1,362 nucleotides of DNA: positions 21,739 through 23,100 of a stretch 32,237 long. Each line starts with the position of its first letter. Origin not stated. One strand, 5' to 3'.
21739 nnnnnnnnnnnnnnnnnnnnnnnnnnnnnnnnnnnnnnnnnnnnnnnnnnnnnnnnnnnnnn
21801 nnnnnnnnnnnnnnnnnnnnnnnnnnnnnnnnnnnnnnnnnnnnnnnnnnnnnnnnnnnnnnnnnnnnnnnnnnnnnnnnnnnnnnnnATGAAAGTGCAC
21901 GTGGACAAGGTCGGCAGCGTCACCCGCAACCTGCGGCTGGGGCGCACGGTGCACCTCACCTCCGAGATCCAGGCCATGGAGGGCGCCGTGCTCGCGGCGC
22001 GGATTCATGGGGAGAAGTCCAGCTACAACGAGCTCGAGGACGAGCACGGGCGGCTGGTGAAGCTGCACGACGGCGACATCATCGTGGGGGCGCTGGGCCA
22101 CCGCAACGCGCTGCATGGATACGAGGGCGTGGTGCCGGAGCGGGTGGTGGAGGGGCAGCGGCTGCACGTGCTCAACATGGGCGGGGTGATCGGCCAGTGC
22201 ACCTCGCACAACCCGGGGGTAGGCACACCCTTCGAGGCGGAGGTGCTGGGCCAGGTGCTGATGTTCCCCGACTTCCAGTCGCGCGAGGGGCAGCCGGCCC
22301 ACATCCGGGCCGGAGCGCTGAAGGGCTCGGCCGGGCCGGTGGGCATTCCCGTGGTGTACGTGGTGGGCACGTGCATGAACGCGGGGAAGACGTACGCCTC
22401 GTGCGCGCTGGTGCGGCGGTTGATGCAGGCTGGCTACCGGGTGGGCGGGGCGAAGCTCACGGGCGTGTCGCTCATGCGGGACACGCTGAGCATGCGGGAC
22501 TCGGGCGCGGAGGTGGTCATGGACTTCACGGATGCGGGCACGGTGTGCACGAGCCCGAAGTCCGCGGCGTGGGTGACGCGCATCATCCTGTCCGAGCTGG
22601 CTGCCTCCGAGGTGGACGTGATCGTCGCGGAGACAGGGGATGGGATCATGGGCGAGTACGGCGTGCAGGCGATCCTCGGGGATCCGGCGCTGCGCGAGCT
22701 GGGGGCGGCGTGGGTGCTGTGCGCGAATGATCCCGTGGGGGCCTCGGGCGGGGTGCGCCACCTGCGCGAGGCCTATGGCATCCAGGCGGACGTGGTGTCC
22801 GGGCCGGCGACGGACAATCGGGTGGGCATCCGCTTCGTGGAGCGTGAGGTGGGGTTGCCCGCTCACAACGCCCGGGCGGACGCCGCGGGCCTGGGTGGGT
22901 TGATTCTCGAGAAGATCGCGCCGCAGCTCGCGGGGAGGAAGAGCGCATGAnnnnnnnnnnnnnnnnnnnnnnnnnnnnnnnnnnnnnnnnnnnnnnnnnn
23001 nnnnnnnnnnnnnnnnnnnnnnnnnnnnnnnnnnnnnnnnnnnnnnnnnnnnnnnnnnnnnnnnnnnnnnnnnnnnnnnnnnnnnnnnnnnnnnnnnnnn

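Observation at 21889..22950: Unannotatable 353-aa protein translationally locked between argG and argC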

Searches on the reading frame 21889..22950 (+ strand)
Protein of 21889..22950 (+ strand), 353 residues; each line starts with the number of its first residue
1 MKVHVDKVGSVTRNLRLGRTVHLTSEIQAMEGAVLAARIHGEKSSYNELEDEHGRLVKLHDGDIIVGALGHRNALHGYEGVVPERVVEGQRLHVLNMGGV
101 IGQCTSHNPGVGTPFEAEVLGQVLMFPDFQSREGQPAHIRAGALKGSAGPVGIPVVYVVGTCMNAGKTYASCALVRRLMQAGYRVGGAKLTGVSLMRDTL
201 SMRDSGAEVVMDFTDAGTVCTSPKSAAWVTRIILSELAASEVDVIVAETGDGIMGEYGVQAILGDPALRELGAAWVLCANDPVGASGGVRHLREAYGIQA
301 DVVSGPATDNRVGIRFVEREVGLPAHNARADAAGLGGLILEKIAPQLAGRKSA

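Call 5: search_protein_families(library=pfam, proteins=[window:21889-22950:+], max_evalue=0.01)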
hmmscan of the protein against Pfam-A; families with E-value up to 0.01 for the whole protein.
window:21889-22950:+ (353 aa): 2 families
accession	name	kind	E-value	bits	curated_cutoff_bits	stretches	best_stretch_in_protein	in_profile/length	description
PF07755.17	DUF1611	-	0.00085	19.2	25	1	145-187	4-46/201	Domain of unknown function (DUF1611_C) P-loop domain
PF03205.20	MobB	-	0.0061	16.9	26.6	0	156-248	2-97/133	Molybdopterin guanine dinucleotide synthesis protein B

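Call 6: search_protein_families(library=ncbifam, proteins=[window:21889-22950:+], max_evalue=0.01)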
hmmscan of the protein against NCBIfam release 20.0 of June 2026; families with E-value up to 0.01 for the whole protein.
window:21889-22950:+ (353 aa): 4 families
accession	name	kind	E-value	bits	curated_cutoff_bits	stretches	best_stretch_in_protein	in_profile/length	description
TIGR00176.1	mobB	equivalog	0.0002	21.4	76.2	1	158-248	3-96/155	molybdopterin-guanine dinucleotide biosynthesis protein B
TIGR00347.1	bioD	equivalog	0.0004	20.5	83.3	1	158-204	2-51/166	dethiobiotin synthase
NF011063.0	PRK14494.1-2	equivalog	0.0017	18.1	258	1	155-211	3-61/227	putative molybdopterin-guanine dinucleotide biosynthesis protein MobB/FeS domain-containing protein protein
NF011056.0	PRK14489.1-1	equivalog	0.0082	15.3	379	0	150-247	200-300/363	bifunctional molybdenum cofactor guanylyltransferase MobA/molybdopterin-guanine dinucleotide biosynthesis adaptor protein MobB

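Call 7: find_homologous_proteins(query=window:21889-22947:+)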
Query window:21889-22947:+ (353 aa): 4880 proteins with E <= 0.001 among 8000 candidates; the best 120 are listed.
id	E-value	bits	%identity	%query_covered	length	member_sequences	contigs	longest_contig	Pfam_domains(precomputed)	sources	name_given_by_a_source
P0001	4.1e-228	774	100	100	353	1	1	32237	-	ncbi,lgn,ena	-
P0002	1.1e-202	690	89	100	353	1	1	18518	-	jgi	jgi:hypothetical protein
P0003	4.4e-202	688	87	100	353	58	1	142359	-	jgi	jgi:hypothetical protein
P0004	1.2e-201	687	87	100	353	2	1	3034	-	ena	-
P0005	3.8e-201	685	86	100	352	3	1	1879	-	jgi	jgi:hypothetical protein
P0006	3.3e-198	676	87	100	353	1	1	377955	PF07755.18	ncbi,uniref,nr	ncbi:DUF1611 domain-containing protein [Hyalangium rubrum]|uniref:D-glutamate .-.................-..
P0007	2.1e-195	667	86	100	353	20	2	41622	-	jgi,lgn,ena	jgi:hypothetical protein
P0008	1.1e-191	654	86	100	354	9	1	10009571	PF07755.18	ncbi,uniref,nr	ncbi:DUF1611 domain-containing protein [Stigmatella sp. ncwal1]|uniref:DUF1611 domain-containing pro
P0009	7.3e-180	615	79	100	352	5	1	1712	-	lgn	-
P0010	1.9e-179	614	80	100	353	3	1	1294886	-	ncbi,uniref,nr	ncbi:DUF1611 domain-containing protein [Myxococcus stipitatus]|uniref:DUF1611 domain-containing prot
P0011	2.8e-178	610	80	100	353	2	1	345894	-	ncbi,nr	ncbi:DUF1611 domain-containing protein [Myxococcaceae bacterium JPH2]|nr:DUF1611 domain-containing p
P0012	1.3e-176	605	78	100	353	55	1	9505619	-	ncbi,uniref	ncbi:hypothetical protein [Myxococcus sp. Y35]|uniref:hypothetical protein n=1 Tax=Pseudomyxococcus 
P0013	2.7e-175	600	78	100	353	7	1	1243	-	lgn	-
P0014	3.2e-175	600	78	100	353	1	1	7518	-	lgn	-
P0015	3.5e-175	600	78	100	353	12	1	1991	-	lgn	-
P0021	3.9e-149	514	67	100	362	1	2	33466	-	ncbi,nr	ncbi:MAG: hypothetical protein KGL13_02590 [Gammaproteobacteria bacterium]|nr:hypothetical protein [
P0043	4.5e-146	504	66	98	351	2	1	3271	-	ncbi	ncbi:MAG: hypothetical protein ACRETO_06165 [Gammaproteobacteria bacterium]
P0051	1.8e-145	502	67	97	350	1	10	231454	-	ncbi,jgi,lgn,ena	ncbi:MAG: hypothetical protein ABSH53_00755 [Holophaga sp.]|jgi:hypothetical protein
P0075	4.0e-144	498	67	97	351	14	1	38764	-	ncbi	ncbi:MAG: hypothetical protein ACHQAU_00670 [Gammaproteobacteria bacterium]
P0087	1.5e-143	496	67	97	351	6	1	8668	-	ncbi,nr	ncbi:MAG TPA: hypothetical protein VLG68_03955 [Gammaproteobacteria bacterium]|nr:hypothetical prote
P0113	1.5e-142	493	64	98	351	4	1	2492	-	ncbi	ncbi:MAG: hypothetical protein ACRESU_00635 [Gammaproteobacteria bacterium]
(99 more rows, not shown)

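Call 8: search_solved_structures(query=window:21889-22947:+, max_evalue=10, show_alignments=2)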
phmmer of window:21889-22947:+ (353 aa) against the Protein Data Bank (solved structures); distinct sequences matched with E-value up to 10: 7.
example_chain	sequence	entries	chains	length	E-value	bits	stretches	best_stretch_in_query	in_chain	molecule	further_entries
1dts_A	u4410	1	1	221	0.0042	19.4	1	157-207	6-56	DETHIOBIOTIN SYNTHETASE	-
1a82_A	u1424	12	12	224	0.0044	19.3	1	157-207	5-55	DETHIOBIOTIN SYNTHETASE | PROTEIN (DETHIOBIOTIN SYNTHETASE) | DETHIOBIOTIN SYNTHASE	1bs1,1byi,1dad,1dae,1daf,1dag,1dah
5i7w_A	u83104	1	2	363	0.22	13.7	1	88-157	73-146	Cysteine synthase A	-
3gdo_A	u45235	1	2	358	0.31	13.2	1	17-90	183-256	Uncharacterized oxidoreductase yvaA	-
5jis_A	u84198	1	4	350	0.32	13.2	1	89-157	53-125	Cysteine synthase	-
3gfg_A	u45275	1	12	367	0.32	13.2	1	17-90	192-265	Uncharacterized oxidoreductase yvaA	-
1lbu_A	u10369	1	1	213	0.48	12.6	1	285-312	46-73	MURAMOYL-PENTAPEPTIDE CARBOXYPEPTIDASE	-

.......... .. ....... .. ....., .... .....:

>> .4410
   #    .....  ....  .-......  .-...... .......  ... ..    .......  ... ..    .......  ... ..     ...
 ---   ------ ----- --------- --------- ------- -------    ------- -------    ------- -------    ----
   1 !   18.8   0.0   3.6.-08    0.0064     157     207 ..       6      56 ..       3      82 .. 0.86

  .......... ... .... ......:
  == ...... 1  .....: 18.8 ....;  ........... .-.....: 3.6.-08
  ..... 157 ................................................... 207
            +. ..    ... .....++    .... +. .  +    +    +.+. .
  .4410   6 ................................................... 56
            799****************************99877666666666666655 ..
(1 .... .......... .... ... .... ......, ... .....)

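Call 12: find_encoding_contigs(protein=P0051, flank=10000, max_places=3)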
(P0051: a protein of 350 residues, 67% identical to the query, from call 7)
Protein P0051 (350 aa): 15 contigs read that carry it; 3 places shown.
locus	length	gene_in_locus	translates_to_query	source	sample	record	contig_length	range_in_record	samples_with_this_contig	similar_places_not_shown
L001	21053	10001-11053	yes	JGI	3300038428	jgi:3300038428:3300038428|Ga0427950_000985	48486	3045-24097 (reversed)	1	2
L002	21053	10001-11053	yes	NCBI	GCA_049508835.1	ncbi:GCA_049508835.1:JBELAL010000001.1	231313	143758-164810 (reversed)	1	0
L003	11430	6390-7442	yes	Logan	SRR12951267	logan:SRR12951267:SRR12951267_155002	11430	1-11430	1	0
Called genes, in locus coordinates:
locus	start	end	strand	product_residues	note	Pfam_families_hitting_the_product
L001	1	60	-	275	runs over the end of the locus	PF01547:SBP_bac_1, PF13531:SBP_bac_11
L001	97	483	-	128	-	-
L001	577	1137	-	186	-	-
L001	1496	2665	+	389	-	PF03372:Exo_endo_phos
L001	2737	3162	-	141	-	PF01316:Arg_repressor, PF02863:Arg_repressor_C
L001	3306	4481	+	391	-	PF00202:Aminotran_3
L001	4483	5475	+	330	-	PF02729:OTCace_N, PF00185:OTCace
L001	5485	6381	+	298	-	PF00696:AA_kinase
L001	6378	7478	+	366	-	PF04389:Peptidase_M28, PF01546:Peptidase_M20, PF07687:M20_dimer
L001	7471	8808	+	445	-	PF00206:Lyase_1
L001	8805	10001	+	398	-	PF00764:Arginosuc_synth, PF06508:QueC (weak), PF20979:Arginosuc_syn_C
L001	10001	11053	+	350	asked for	-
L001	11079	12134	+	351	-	PF01118:Semialdhyde_dh, PF22698:Semialdhyde_dhC_1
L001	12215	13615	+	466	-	PF00209:SNF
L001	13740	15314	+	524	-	PF03313:SDH_alpha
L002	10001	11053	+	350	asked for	-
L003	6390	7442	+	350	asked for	-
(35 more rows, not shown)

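Call 22: find_related_loci(query=A1, collection=genome_contigs, flank=10000)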
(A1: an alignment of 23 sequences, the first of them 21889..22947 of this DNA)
Query A1 (353 aa) in genome_contigs; peptide patterns used: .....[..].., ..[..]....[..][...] (x = any residue, [..] = any of these).
600 stretches matched a pattern (row limit reached: there are more); 581 encode a relative of the query (tblastn E <= 1e-3); the best 80 are kept; 80 distinct loci.
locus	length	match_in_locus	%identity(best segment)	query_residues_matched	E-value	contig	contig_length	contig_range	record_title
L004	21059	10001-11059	88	1-353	0e+0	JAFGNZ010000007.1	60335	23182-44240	MAG: Myxococcaceae bacterium isolate Zod_Metabat.575 k87_200301, whole genome shotgun sequence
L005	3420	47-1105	87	1-353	0e+0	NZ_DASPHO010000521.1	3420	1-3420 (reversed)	MAG: Hyalangium sp. isolate SMAG_U11958 k141_2360126, whole genome shotgun sequence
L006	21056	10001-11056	88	1-352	0e+0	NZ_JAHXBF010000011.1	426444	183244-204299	Hyalangium versicolor strain H56D21 NODE_11_length_426444_cov_23.186626, whole genome shotgun sequence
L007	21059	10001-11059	80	1-352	0e+0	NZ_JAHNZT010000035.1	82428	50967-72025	Citreicoccus inhibens strain M34 NODE_35_length_82428_cov_17.415329, whole genome shotgun sequence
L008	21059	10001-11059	76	1-352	7e-180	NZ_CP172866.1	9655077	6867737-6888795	Corallococcus coralloides strain KYC2213 chromosome, complete genome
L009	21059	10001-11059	76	1-352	3e-179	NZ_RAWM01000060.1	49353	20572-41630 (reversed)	Corallococcus interemptor strain AB047A NODE_60_49353_cov_78.8153_ID_8039, whole genome shotgun sequence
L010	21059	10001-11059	76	1-352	5e-179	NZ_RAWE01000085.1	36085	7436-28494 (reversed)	Corallococcus carmarthensis strain CA043D NODE_85_36085_cov_27.3557_ID_10749, whole genome shotgun sequence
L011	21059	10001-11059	78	1-352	5e-178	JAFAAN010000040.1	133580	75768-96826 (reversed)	MAG: Proteobacteria bacterium isolate OH_PFB_83 k127_38998, whole genome shotgun sequence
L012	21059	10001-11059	78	1-352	1e-177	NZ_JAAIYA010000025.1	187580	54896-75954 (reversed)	Pyxidicoccus caerfyrddinensis strain CA032A NODE_25_length_187580_cov_19.4044, whole genome shotgun sequence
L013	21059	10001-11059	78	1-352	5e-177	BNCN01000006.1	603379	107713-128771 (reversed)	Comamonas sp. KCTC 72670 KCTC 72670 DNA, sequence06, whole genome shotgun sequence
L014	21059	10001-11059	75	1-352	8e-177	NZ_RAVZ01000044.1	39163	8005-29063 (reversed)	Corallococcus terminator strain CA054A NODE_44_39163_cov_31.4077, whole genome shotgun sequence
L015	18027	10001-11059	75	1-352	3e-176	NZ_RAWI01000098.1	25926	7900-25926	Corallococcus praedator strain CA031B NODE_98_25926_cov_31.0289, whole genome shotgun sequence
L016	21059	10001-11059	78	1-352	2e-175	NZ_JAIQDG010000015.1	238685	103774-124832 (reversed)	Myxococcus sp. RHSTA-1-4 NODE_15_length_238685_cov_154.620516, whole genome shotgun sequence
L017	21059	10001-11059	75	1-352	1e-175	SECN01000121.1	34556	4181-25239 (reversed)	MAG: Myxococcaceae bacterium isolate PMG_225 scaffold_5811, whole genome shotgun sequence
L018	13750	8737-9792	75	1-351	9e-171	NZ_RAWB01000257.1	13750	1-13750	Corallococcus llansteffanensis strain CA051B NODE_257_13750_cov_14.2606, whole genome shotgun sequence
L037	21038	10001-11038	66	1-346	1e-151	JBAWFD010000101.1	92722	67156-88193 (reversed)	MAG: Gammaproteobacteria bacterium isolate MFD05722_ilm_asm_bin28 k127_369663, whole genome shotgun sequence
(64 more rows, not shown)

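Call 24: search_solved_structures(query=A1, max_evalue=10, show_alignments=3)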
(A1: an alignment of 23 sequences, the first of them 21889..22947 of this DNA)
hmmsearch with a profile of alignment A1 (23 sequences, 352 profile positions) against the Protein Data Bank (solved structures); distinct sequences matched with E-value up to 10: 6.
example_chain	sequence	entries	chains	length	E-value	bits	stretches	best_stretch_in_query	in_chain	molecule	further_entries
1dts_A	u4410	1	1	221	0.057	15.4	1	157-189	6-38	DETHIOBIOTIN SYNTHETASE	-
1a82_A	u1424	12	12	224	0.066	15.2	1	157-189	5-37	DETHIOBIOTIN SYNTHETASE | PROTEIN (DETHIOBIOTIN SYNTHETASE) | DETHIOBIOTIN SYNTHASE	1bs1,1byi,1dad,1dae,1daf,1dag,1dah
1lbu_A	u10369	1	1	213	0.57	12.1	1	286-312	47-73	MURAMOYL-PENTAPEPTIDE CARBOXYPEPTIDASE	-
9v4h_A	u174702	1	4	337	1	11.3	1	162-212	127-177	prenyltransferase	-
9v4g_A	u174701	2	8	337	1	11.3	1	162-212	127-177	prenyltransferase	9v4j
9v4i_A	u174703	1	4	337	1.1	11.3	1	162-212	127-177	prenyltransferase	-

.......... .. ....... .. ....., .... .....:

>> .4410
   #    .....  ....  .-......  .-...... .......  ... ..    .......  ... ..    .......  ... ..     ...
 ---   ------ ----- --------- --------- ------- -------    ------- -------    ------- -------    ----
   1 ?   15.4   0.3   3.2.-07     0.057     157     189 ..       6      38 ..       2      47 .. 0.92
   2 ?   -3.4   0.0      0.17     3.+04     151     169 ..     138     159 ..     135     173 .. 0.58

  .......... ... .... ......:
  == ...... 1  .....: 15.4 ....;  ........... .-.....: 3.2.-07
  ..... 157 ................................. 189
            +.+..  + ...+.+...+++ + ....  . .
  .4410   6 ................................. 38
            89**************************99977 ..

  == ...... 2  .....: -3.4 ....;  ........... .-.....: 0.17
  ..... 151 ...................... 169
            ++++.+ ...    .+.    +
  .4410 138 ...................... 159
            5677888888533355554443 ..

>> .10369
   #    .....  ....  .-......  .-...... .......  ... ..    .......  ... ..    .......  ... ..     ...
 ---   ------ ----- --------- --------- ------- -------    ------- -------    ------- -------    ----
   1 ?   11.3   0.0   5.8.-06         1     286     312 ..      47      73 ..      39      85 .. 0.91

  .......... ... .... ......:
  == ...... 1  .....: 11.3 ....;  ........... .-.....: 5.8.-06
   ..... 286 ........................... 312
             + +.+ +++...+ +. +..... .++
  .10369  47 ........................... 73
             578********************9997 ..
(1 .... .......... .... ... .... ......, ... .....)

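Call 27: predict_structure(alignment_id=A1)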
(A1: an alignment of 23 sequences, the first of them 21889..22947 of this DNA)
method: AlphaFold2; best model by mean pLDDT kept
length: 353 residues; sequences in the alignment: 23
mean_pLDDT: 87.0   pTM: 0.82
mean pLDDT of the five models: 87.0, 81.9, 81.6, 80.2, 72.9
residues with pLDDT >= 90: 187; 70-90: 135; 50-70: 30; < 50: 1
segments of 3 or more residues with pLDDT < 50: none
pLDDT, mean of each block of 10 residues (from residue 1): 93 86 94 94 80 87 94 71 94 89 82 86 86 82 72 92 80 96 93 72 92 70 80 91 91 76 92 95 92 95 92 94 94 96 85 54
secondary structure, 60 per line:
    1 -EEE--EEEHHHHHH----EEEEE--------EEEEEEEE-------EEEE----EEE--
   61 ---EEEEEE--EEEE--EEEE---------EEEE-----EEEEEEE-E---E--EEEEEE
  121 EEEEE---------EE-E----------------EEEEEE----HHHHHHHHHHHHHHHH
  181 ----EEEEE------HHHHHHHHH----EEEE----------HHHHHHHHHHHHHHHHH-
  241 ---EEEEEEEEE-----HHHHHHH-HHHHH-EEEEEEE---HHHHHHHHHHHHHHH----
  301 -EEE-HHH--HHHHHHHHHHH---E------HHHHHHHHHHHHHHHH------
elements in order: E2-4 E7-9 H10-15 E20-24 E33-40 E48-51 E56-58 E64-69 E72-75 E78-81 E91-94 E100-106 E115-125 E155-160 H165-180 E185-189 H196-204 E209-212 H223-239 E244-252 H258-264 H266-270 E272-278 H282-296 E302-304 H311-321 H332-347

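Call 29: search_protein_representatives(alignment_id=A1)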
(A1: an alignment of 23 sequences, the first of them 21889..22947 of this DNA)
Query: 23 sequences, 352 profile positions. Proteins with E-value up to 0.001 (for the whole library): 1760; up to 1e-10: 1150; up to 1e-30: 271. The best 150 are listed.
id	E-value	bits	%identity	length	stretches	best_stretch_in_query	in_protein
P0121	8.6e-149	511.5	-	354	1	2-344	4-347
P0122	8.7e-141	485.2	-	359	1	1-350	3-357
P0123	4.5e-129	446.7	-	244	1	1-244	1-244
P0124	2.1e-115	401.7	-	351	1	2-339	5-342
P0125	3.7e-107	374.6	-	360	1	3-343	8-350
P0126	7.9e-106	370.2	-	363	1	1-344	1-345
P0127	4.3e-105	367.8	-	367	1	2-339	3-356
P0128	8.2e-99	347.2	-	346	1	1-343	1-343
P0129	4.2e-96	338.2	-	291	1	67-350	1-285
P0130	3.1e-90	318.9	-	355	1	1-349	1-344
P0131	4.3e-87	308.6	-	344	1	3-345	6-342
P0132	2.6e-85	302.8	-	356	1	2-340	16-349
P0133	8.9e-85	301.0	-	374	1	2-348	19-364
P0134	1.8e-84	300.0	-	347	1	1-345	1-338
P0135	6.5e-84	298.2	-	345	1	1-336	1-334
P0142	1.2e-72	261.1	-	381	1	2-344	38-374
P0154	1.8e-69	250.7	-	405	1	3-287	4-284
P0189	5.6e-55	203.0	-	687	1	3-346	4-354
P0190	1.3e-54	201.7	-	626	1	42-347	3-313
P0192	3.7e-54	200.3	-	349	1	2-332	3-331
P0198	1.8e-53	198.0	-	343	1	2-342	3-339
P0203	2.2e-52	194.5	-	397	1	1-341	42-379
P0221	8.7e-48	179.3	-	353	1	6-311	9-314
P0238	2.6e-45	171.2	-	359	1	3-309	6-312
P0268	1.9e-40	155.2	-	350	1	5-330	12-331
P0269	5.1e-40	153.8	-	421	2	45-115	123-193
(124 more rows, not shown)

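Call 30: fold_search(model_id=the predicted structure, library=pdb)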
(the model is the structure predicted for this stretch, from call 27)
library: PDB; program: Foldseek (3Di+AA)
matches with E <= 10: 1655; with E <= 0.001: 177
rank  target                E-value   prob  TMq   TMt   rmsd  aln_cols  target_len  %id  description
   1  5auq_F                1.3e-06  1.00  0.39  0.58   7.5       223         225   17  Crystal structure of ATPase-type HypB in the nucleotide free state (released 2015-06-24)
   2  4ak9_A                1.6e-06  1.00  0.38  0.43   7.0       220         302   16  Structure of chloroplast FtsY from Physcomitrella patens (released 2013-01-16)
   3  1dae                  1.7e-06  1.00  0.33  0.51   6.0       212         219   19  DETHIOBIOTIN SYNTHETASE COMPLEXED WITH 3-(1-AMINOETHYL) NONANEDIOIC ACID (released 1996-06-20)
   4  4ak9_B                2.5e-06  1.00  0.37  0.43   7.1       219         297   15  Structure of chloroplast FtsY from Physcomitrella patens (released 2013-01-16)
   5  5l3r_C                2.8e-06  1.00  0.39  0.50   9.1       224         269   16  Structure of the GTPase heterodimer of chloroplast SRP54 and FtsY from Arabidopsis thaliana (released 2016-06-08)
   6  2og2                  2.8e-06  1.00  0.38  0.43   8.6       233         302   17  Crystal structure of chloroplast FtsY from Arabidopsis thaliana (released 2007-12-11)
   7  1jpn_B                3.1e-06  1.00  0.38  0.44   9.6       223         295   18  GMPPNP Complex of SRP GTPase NG Domain (released 2002-02-02)
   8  1vma_A                3.3e-06  1.00  0.37  0.43   7.2       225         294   16  Crystal structure of Cell division protein ftsY (TM0570) from Thermotoga maritima at 1.60 A resolution (released 2004-09-28)
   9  2j7p_A                3.3e-06  1.00  0.37  0.44   9.6       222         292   19  GMPPNP-stabilized NG domain complex of the SRP GTPases Ffh and FtsY (released 2006-12-11)
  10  1dts                  3.5e-06  1.00  0.35  0.52   6.3       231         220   18  CRYSTAL STRUCTURE OF AN ATP DEPENDENT CARBOXYLASE, DETHIOBIOTIN SYNTHASE, AT 1.65 ANGSTROMS RESOLUTION (released 1995-04-20)
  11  1dbs                  4.2e-06  1.00  0.35  0.52   6.8       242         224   18  MECHANISTIC IMPLICATIONS AND FAMILY RELATIONSHIPS FROM THE STRUCTURE OF DETHIOBIOTIN SYNTHETASE (released 1995-04-20)
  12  5l3r_A                5.1e-06  1.00  0.39  0.50   9.2       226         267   17  Structure of the GTPase heterodimer of chloroplast SRP54 and FtsY from Arabidopsis thaliana (released 2016-06-08)
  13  1rj9_B                5.4e-06  1.00  0.38  0.46   9.6       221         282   19  Structure of the heterodimer of the conserved GTPase domains of the Signal Recognition Particle (Ffh) and Its Receptor (released 2004-01-27)
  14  6cy1_A                5.4e-06  1.00  0.33  0.37   7.4       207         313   12  Crystal structure of Signal recognition particle receptor FtsY from Elizabethkingia anophelis (released 2018-05-02)
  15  3of5_B                6.0e-06  1.00  0.38  0.58   5.7       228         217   12  Crystal Structure of a Dethiobiotin Synthetase from Francisella tularensis subsp. tularensis SCHU S4 (released 2011-02-02)
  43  2obn_D                2.9e-05  1.00  0.37  0.38   5.6       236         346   15  Crystal structure of a duf1611 family protein (ava_3511) from anabaena variabilis atcc 29413 at 2.30 A resolution (released 2007-01-16)
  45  2obn_C                3.1e-05  1.00  0.41  0.42   4.9       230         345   17  Crystal structure of a duf1611 family protein (ava_3511) from anabaena variabilis atcc 29413 at 2.30 A resolution (released 2007-01-16)
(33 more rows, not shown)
